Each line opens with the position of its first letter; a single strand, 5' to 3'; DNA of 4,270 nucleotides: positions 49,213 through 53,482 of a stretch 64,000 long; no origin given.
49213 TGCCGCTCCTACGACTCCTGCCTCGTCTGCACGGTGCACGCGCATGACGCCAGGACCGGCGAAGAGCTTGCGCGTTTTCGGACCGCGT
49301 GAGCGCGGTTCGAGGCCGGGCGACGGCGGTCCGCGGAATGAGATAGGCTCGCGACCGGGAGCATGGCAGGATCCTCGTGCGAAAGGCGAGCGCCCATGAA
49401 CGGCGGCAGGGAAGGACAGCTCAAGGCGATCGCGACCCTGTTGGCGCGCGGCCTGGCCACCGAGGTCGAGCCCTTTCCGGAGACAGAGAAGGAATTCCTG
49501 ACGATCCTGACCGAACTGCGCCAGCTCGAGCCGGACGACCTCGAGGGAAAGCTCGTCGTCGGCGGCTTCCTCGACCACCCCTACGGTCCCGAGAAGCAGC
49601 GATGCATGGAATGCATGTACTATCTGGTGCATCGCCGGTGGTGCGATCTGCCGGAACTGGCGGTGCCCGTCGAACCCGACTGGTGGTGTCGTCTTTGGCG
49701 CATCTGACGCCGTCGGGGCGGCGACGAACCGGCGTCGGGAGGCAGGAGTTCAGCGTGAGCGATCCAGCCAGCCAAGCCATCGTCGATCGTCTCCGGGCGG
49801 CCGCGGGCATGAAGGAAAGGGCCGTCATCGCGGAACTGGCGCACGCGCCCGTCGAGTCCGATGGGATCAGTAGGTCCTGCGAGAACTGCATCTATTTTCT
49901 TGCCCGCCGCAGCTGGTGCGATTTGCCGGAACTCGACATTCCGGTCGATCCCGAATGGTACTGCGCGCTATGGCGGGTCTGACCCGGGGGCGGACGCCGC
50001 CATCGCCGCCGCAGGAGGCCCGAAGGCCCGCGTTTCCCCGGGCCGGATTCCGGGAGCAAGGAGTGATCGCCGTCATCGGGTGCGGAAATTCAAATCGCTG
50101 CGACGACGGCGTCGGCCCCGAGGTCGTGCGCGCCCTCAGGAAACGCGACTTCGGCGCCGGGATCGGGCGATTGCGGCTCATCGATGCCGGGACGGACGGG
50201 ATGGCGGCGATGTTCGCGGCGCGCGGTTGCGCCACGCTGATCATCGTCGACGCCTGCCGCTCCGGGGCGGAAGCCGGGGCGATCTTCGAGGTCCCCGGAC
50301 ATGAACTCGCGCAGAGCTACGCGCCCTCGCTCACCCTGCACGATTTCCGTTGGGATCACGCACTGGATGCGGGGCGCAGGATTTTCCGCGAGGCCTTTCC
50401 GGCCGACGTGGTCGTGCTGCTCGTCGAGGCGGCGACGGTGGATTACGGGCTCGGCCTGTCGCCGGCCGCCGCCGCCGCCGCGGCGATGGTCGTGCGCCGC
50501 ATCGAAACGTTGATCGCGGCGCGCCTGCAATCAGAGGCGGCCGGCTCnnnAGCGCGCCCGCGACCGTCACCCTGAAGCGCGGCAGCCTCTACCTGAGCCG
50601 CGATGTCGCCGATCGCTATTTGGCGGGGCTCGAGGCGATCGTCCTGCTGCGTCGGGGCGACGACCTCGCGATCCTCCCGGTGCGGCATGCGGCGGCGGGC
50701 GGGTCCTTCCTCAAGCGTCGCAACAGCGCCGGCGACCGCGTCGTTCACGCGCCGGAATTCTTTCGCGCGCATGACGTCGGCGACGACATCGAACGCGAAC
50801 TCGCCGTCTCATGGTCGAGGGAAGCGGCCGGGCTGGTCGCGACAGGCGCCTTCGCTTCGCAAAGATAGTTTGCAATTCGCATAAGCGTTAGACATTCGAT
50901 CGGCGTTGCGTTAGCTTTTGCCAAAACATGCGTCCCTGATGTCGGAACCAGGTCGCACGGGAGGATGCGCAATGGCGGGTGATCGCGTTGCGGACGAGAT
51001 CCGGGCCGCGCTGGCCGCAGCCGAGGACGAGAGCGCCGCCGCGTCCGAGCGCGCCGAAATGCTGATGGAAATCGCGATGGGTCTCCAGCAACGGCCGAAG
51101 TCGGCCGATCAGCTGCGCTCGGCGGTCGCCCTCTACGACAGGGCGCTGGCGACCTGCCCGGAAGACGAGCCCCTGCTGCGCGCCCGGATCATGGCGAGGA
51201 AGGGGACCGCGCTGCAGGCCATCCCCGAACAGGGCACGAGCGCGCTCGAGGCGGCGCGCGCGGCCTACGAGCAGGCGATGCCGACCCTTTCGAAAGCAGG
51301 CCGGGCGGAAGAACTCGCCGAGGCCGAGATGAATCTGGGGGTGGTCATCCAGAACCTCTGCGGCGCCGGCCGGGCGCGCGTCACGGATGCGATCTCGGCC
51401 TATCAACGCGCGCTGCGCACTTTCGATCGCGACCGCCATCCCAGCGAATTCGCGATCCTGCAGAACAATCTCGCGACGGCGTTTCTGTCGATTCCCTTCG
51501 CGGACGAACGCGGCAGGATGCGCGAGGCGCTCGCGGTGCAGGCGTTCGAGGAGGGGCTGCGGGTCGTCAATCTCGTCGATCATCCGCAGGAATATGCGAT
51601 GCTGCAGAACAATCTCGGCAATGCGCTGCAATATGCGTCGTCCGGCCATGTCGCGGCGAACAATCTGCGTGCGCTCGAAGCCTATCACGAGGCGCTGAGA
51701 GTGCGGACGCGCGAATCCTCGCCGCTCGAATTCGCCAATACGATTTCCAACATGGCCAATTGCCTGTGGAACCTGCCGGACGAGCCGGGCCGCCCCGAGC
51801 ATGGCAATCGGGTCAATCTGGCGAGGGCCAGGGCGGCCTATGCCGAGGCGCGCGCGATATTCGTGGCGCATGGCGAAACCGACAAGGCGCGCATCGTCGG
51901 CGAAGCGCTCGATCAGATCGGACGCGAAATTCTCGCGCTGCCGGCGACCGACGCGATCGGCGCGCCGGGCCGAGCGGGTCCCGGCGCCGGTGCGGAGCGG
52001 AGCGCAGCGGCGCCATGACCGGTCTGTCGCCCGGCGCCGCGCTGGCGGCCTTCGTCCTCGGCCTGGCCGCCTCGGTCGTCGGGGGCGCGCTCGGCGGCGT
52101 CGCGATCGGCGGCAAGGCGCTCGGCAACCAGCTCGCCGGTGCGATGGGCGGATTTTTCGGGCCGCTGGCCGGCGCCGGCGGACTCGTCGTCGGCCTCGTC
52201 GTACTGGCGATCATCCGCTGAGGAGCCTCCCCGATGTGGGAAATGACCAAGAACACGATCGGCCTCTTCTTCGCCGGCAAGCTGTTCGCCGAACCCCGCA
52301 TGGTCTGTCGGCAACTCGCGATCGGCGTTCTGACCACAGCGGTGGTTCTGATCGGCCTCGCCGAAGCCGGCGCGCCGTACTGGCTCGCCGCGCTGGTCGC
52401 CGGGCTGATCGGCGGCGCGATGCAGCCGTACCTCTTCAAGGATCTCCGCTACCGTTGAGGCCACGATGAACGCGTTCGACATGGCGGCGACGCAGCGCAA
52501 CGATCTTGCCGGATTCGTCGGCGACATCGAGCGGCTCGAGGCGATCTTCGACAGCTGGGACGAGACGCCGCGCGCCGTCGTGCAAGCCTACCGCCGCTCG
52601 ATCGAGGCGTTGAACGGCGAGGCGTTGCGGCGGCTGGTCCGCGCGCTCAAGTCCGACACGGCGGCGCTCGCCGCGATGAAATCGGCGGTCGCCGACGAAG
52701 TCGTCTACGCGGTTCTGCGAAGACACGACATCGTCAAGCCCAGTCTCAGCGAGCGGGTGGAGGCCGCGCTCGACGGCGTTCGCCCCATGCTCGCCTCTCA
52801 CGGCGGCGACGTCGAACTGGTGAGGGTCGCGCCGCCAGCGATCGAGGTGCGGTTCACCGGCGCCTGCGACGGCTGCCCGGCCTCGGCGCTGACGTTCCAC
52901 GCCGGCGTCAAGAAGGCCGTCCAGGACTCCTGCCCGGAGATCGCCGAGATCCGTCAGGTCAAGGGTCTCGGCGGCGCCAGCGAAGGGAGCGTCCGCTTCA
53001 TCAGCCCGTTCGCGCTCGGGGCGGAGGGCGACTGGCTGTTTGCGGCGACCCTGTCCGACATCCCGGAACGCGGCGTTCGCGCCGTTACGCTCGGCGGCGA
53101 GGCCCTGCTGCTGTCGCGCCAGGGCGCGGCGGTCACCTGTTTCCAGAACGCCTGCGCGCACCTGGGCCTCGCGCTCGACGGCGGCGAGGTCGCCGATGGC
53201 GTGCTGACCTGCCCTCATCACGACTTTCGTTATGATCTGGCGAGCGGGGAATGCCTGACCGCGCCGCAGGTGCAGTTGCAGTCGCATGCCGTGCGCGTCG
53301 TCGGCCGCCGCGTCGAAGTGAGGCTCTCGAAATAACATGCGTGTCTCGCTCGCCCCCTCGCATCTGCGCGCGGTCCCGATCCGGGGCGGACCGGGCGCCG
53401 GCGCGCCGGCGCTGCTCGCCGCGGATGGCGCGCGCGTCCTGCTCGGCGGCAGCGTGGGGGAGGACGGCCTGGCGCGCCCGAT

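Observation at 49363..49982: Two tandem, leaderless HiPIP-like cysteine proteins directly after the hydrogenase large subunit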

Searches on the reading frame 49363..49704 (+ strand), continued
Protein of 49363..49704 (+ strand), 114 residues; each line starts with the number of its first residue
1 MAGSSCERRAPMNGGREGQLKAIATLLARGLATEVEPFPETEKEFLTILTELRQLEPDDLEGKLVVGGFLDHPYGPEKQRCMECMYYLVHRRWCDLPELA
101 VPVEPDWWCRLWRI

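Call 90: find_encoding_contigs(protein=P0152, flank=8000, max_places=2)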
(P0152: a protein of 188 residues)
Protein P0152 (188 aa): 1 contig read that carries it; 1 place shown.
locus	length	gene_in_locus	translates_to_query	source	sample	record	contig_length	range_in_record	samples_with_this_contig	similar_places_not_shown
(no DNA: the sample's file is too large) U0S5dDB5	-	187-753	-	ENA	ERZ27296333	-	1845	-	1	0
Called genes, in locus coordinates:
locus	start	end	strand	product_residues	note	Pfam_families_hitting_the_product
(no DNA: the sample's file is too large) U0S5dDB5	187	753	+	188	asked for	-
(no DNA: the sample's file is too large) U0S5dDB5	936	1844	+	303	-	?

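Call 91: find_encoding_contigs(protein=P0177, flank=8000, max_places=2)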
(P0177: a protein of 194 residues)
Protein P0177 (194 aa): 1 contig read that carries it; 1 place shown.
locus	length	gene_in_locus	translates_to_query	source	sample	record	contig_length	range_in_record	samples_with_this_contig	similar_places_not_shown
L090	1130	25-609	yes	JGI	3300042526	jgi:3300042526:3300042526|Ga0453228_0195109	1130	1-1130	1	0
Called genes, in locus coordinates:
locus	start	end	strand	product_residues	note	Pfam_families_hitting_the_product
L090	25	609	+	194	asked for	-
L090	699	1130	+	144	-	?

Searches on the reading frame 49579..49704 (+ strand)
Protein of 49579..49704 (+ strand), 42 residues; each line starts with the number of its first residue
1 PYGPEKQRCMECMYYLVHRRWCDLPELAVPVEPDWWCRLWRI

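Call 28: search_solved_structures(query=A2, max_evalue=10, show_alignments=5)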
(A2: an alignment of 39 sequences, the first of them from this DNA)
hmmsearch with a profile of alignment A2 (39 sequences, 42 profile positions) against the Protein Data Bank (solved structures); distinct sequences matched with E-value up to 10: 34.
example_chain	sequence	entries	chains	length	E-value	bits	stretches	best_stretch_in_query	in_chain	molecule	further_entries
8z31_A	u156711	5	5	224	0.63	13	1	4-18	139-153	Egl nine homolog 1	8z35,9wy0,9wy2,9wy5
8ryz_A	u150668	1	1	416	0.65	13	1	19-38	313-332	selenoneine synthase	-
8k5i_A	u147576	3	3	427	0.69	12.9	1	19-38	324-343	selenoneine synthase SenA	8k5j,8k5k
2hbt_A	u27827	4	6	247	0.76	12.8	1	4-18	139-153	Egl nine homolog 1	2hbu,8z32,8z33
3oui_A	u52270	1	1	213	0.98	12.4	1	4-18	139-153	Egl nine homolog 1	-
6nmq_A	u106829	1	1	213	0.98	12.4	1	4-18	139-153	Egl nine homolog 1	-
5v1b_A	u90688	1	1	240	0.99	12.4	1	3-18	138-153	Egl nine homolog 2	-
7ump_A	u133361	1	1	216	1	12.4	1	4-18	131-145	Egl nine homolog 1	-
4jzr_A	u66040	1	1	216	1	12.3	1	4-18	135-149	Egl nine homolog 1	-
6zbn_A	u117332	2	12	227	1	12.3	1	4-18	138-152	Egl nine homolog 1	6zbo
8ruz_A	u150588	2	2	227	1.1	12.3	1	4-18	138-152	Egl nine homolog 1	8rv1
8rut_A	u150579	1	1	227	1.1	12.3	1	4-18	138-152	Egl nine homolog 1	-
8ruv_A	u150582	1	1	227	1.1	12.3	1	4-18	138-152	Egl nine homolog 1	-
8q64_A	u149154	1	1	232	1.1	12.3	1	4-18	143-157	Egl nine homolog 1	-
6qgv_A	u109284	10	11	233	1.1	12.3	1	4-18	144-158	Egl nine homolog 1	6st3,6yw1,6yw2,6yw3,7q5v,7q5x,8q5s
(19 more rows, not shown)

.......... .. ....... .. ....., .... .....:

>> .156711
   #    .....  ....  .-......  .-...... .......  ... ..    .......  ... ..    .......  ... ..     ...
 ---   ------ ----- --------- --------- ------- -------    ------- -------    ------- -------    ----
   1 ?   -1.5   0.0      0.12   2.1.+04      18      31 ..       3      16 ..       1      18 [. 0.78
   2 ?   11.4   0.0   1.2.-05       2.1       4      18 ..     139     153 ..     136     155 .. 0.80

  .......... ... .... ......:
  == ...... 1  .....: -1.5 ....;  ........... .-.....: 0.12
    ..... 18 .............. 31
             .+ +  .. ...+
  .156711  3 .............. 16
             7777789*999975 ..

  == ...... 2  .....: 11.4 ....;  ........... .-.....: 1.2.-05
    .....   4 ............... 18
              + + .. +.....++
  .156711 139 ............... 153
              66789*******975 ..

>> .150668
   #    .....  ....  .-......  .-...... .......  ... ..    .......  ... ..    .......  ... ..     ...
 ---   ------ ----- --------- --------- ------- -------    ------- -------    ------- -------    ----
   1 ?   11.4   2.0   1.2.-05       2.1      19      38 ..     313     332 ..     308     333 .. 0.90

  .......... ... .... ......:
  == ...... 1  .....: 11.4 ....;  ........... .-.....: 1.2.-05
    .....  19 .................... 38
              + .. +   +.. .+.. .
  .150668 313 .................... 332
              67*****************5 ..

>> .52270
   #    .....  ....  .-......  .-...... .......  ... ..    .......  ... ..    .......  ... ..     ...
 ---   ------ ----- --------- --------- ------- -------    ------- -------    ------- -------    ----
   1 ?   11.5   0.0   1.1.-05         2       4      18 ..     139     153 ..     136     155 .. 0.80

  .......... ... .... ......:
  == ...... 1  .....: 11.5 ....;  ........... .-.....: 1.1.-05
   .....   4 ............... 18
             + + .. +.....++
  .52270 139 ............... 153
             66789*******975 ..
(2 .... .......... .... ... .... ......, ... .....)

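Call 33: predict_structure(alignment_id=A2)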
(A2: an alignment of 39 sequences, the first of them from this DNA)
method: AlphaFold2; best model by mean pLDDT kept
length: 42 residues; sequences in the alignment: 39
mean_pLDDT: 68.0   pTM: 0.38
mean pLDDT of the five models: 68.0, 65.8, 65.3, 58.4, 56.7
residues with pLDDT >= 90: 0; 70-90: 23; 50-70: 17; < 50: 2
segments of 3 or more residues with pLDDT < 50: none
pLDDT, mean of each block of 10 residues (from residue 1): 63 74 71 68 46
secondary structure, 60 per line:
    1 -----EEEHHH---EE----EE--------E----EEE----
elements in order: E6-8 E36-38

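Call 38: fold_search(model_id=the predicted structure, library=pdb)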
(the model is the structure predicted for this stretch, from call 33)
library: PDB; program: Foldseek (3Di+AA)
matches with E <= 10: 0; with E <= 0.001: 0
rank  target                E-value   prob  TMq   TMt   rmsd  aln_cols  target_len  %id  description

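Call 72: find_homologous_proteins(query=A2, max_evalue=0.001)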
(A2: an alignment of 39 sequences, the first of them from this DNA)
Query A2 (39 sequences) (42 aa, profile of the alignment): 39 proteins with E <= 0.001 among 67 candidates.
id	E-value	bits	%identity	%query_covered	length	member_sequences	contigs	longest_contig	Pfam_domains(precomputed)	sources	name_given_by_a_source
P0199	1.7e-19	87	81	100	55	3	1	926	-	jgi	jgi:hypothetical protein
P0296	2.0e-19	87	79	100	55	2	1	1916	-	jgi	jgi:hypothetical protein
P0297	5.3e-19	85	70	88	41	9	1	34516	-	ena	-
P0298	5.7e-19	85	90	100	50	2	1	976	-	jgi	jgi:hypothetical protein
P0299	6.5e-19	85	90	100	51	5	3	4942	-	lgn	-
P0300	8.3e-19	85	88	100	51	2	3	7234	-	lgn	-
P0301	9.2e-19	85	81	100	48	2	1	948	-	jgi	jgi:hypothetical protein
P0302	9.6e-19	85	83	100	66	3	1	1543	-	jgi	jgi:hypothetical protein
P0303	1.3e-18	84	76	100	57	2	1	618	-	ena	-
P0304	2.0e-18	84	66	98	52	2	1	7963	-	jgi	jgi:hypothetical protein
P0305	5.2e-18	82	68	88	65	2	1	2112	-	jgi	-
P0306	5.4e-18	82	65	95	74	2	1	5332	-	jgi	jgi:hypothetical protein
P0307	6.3e-18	82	73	88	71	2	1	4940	-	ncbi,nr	ncbi:MAG TPA: hypothetical protein EYH07_06985, partial [Kiloniellaceae bacterium]|nr:hypothetical p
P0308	6.4e-18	82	61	100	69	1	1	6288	-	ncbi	ncbi:MAG: hypothetical protein ABIR52_04645 [Casimicrobiaceae bacterium]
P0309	6.7e-18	82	62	88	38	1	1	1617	-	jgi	jgi:hypothetical protein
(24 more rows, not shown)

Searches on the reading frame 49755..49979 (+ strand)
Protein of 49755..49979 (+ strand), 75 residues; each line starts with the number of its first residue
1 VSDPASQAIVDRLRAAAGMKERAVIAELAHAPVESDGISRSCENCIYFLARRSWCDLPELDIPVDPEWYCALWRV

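Call 3: search_protein_families(library=pfam, proteins=[window:49755-49979:+], max_evalue=1)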
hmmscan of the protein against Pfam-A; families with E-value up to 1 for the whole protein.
window:49755-49979:+ (75 aa): 1 family
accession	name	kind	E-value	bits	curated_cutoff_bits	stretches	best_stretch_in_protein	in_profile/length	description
PF17845.7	FbpC_C_terminal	-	0.21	12.1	25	1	22-40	24-42/55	FbpC C-terminal regulatory nucleotide binding domain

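Call 4: search_protein_families(library=ncbifam, proteins=[window:49755-49979:+], max_evalue=1)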
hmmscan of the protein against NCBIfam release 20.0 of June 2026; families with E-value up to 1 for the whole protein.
window:49755-49979:+ (75 aa): 0 families

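Call 7: search_solved_structures(query=window:49755-49979:+, max_evalue=10, show_alignments=3)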
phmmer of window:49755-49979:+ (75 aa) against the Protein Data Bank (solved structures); distinct sequences matched with E-value up to 10: 1.
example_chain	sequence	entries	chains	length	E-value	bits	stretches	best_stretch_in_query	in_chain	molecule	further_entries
6vfo_A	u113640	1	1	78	9.7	10.3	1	42-73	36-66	E3 ubiquitin-protein ligase UHRF1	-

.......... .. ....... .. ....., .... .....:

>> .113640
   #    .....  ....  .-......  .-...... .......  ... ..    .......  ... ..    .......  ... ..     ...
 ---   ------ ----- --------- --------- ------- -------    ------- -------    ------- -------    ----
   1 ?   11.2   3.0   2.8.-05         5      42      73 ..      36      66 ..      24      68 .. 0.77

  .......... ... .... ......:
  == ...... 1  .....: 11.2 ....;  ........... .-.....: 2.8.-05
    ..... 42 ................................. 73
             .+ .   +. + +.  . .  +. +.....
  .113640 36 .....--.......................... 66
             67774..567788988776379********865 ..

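Call 9: find_homologous_proteins(query=window:49755-49979:+, max_evalue=0.001)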
Query window:49755-49979:+ (75 aa): 21 proteins with E <= 0.001 among 21 candidates.
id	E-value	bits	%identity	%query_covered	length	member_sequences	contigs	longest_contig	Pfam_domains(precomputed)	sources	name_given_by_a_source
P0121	1.8e-43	164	99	100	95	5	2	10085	-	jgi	jgi:hypothetical protein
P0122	3.7e-36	140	83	100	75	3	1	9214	-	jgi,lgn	jgi:hypothetical protein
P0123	1.1e-35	139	81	100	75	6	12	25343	-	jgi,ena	jgi:hypothetical protein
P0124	1.1e-35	139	83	100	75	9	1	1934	-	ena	-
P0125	6.8e-35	136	79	100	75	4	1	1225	-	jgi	jgi:hypothetical protein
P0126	6.3e-34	133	79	100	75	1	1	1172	-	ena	-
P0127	4.9e-32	127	75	100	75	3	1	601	-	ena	-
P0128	1.1e-31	126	73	100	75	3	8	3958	-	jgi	jgi:hypothetical protein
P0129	1.8e-31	126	75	100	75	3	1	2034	-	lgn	-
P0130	7.7e-31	124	71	100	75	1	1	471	-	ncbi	-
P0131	1.6e-30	123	71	100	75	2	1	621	-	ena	-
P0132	2.6e-30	122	72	100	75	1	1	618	-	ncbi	-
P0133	4.2e-30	121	73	99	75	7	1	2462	-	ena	-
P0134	3.8e-29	118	70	93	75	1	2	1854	-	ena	-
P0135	1.6e-28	116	64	100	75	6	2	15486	-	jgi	jgi:hypothetical protein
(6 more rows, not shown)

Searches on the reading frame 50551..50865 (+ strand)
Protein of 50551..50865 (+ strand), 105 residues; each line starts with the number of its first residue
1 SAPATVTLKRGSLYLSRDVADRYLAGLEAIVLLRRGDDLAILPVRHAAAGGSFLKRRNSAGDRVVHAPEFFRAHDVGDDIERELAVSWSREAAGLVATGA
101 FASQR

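Call 3: search_protein_families(library=pfam, proteins=[window:50551-50865:+], max_evalue=1)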
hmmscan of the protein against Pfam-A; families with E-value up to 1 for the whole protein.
window:50551-50865:+ (105 aa): 0 families

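Call 4: search_protein_families(library=ncbifam, proteins=[window:50551-50865:+], max_evalue=1)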
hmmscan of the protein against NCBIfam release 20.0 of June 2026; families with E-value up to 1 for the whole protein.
window:50551-50865:+ (105 aa): 0 families
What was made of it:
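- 50551..50868 (+): conserved 105-aa protein of unknown function. No family hit (calls 3, 4).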

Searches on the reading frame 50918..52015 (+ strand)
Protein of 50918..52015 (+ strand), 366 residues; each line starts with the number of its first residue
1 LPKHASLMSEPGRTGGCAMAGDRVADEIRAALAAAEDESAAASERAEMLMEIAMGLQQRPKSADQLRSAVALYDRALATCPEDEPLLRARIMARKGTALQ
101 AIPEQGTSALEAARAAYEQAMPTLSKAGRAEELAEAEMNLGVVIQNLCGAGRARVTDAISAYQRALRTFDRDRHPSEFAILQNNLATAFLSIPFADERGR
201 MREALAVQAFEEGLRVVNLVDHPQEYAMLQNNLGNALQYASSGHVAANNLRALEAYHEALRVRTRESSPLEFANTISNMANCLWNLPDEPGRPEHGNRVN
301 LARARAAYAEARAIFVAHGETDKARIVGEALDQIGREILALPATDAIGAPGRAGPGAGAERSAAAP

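Call 3: search_protein_families(library=pfam, proteins=[window:50918-52015:+], max_evalue=1)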
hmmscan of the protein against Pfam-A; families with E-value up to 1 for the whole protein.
window:50918-52015:+ (366 aa): 6 families
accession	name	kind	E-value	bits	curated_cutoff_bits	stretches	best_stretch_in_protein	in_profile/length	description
PF16968.11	TadZ_N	-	0.007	16.5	26.4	1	216-253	5-42/133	Pilus assembly protein TadZ N-terminal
PF23233.1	HAT_Syf1_CNRKL1_N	-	0.031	14.5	27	1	62-129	28-95/161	Pre-mRNA-splicing factor Syf1/CNRKL1 N-terminal HAT repeat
PF23655.1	LYRM_2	-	0.038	14.2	27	0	245-278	2-35/70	LYR motif containing domain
PF13428.12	TPR_14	-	0.097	13.9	23.5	1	63-90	14-41/44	Tetratricopeptide repeat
PF17727.6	CtsR_C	-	0.18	12.5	23.8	0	55-93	48-68/72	CtsR C-terminal dimerization domain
PF13176.12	TPR_7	-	0.54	10.9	27.9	0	67-84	16-33/36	Tetratricopeptide repeat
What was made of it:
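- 50918..52018 (+): conserved TPR-like protein (about 340-366 aa), unknown function. Only faint TPR hits (call 3).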

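Call 4: search_protein_families(library=ncbifam, proteins=[window:50918-52015:+], max_evalue=1)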
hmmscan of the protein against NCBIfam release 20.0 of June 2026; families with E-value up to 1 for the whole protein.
window:50918-52015:+ (366 aa): 1 family
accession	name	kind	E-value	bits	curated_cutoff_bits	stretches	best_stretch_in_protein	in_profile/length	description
TIGR02363.1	dhaK1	equivalog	0.033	13.3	406.25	1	92-187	164-264/329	dihydroxyacetone kinase subunit DhaK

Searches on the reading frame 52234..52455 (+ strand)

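Call 3: search_protein_families(library=pfam, proteins=[window:52234-52455:+], max_evalue=1)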
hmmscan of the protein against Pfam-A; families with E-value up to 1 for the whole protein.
window:52234-52455:+ (74 aa): 2 families
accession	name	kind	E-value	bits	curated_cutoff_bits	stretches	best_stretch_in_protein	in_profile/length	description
PF14012.11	DUF4229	-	0.0081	16.6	27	1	30-74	10-56/68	Protein of unknown function (DUF4229)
PF07332.16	Phage_holin_3_6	-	0.013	15.9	28.4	1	24-59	45-78/116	Putative Actinobacterial Holin-X, holin superfamily III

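Call 4: search_protein_families(library=ncbifam, proteins=[window:52234-52455:+], max_evalue=1)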
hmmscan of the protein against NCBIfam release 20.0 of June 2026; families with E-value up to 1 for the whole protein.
window:52234-52455:+ (74 aa): 0 families

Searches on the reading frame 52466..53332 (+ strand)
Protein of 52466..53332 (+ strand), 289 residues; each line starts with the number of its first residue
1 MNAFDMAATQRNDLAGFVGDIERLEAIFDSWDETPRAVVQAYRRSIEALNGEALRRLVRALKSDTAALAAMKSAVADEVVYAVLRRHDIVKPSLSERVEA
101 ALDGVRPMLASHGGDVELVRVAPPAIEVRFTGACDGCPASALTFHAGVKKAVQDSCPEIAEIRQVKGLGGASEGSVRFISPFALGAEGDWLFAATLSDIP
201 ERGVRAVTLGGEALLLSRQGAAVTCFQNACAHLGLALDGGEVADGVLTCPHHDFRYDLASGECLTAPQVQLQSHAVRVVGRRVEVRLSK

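Call 3: search_protein_families(library=pfam, proteins=[window:52466-53332:+], max_evalue=1)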
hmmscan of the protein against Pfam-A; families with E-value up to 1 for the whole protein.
window:52466-53332:+ (289 aa): 5 families
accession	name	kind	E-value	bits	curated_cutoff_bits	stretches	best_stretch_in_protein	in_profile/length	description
PF01106.22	NifU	-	3.6e-21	75.5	27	1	98-162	1-66/67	NifU-like domain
PF00355.32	Rieske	-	6.9e-16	58.4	20.3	1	190-270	2-82/88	Rieske [2Fe-2S] domain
PF13806.12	Rieske_2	-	2e-07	31.3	27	1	190-286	2-104/104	Rieske-like [2Fe-2S] domain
PF06897.17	DUF1269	-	0.054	14.3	26.9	1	49-103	40-96/100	Protein of unknown function (DUF1269)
PF17765.7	MLTR_LBD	-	0.076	13.5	26.3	1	10-72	46-109/168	MmyB-like transcription regulator ligand binding domain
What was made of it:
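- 52466..53335 (+): HucE-like NifU + Rieske [2Fe-2S] protein. Pfam NifU E 4e-21 and Rieske E 7e-16 (call 3).
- Closest known: HucE/HhyE. Same: A HucE-like gene is present in this cluster (52466-53335, call 3).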

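Call 4: search_protein_families(library=ncbifam, proteins=[window:52466-53332:+], max_evalue=1)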
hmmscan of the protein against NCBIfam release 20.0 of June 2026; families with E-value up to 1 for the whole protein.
window:52466-53332:+ (289 aa): 14 families
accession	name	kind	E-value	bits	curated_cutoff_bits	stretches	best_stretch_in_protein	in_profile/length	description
TIGR03341.1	YhgI_GntY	equivalog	3.6e-12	46.5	269.35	1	93-165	105-179/190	Fe-S biogenesis protein NfuA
NF041683.1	ant_diox_AndAb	equivalog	3.6e-11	43.1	150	1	190-286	2-99/100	anthranilate 1,2-dioxygenase ferredoxin subunit AndAb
TIGR02000.1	NifU_proper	equivalog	5.6e-10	39.1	273.3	1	85-158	211-283/290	Fe-S cluster assembly protein NifU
NF008392.0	PRK11190.1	equivalog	2e-09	37.6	268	1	92-165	105-181/192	Fe-S biogenesis protein NfuA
TIGR02378.1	nirD_assim_sml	equivalog_domain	5.9e-09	36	74.65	1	190-286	2-104/105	nitrite reductase small subunit NirD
TIGR02377.1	MocE_fam_FeS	subfamily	3.8e-07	30.1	136.15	1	189-286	1-100/101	MocE family 2Fe-2S type ferredoxin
NF007422.0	PRK09965.1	equivalog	5e-07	29.7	113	1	191-288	4-101/106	bifunctional 3-phenylpropionate/cinnamic acid dioxygenase ferredoxin subunit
NF058607.1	GlBtMonoOxGbcA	equivalog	3.9e-06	25.6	670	1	189-266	55-134/420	glycine betaine monooxygenase oxygenase subunit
NF042948.2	3PPDioc_HcaC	equivalog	7.3e-05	23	150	1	192-287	5-102/105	3-phenylpropionate/cinnamic acid dioxygenase ferredoxin subunit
TIGR03229.1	benzo_1_2_benA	equivalog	0.00011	21.2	780.95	1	187-257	36-109/433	benzoate 1,2-dioxygenase large subunit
NF052579.1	BetMthstMoxSdmAMthl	equivalog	0.00074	18.6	600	1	184-265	11-93/351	4beta-methylsterol monooxygenase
NF042946.1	3PPDioc_HcaE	equivalog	0.0019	17.3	830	1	190-260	39-112/450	3-phenylpropionate/cinnamic acid dioxygenase subunit alpha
NF041174.1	SDX_Thmprot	equivalog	0.038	14.2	170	1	211-278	24-91/109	sulredoxin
TIGR01497.1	kdpB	equivalog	0.049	11.7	527.9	1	36-100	393-457/675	potassium-transporting ATPase subunit KdpB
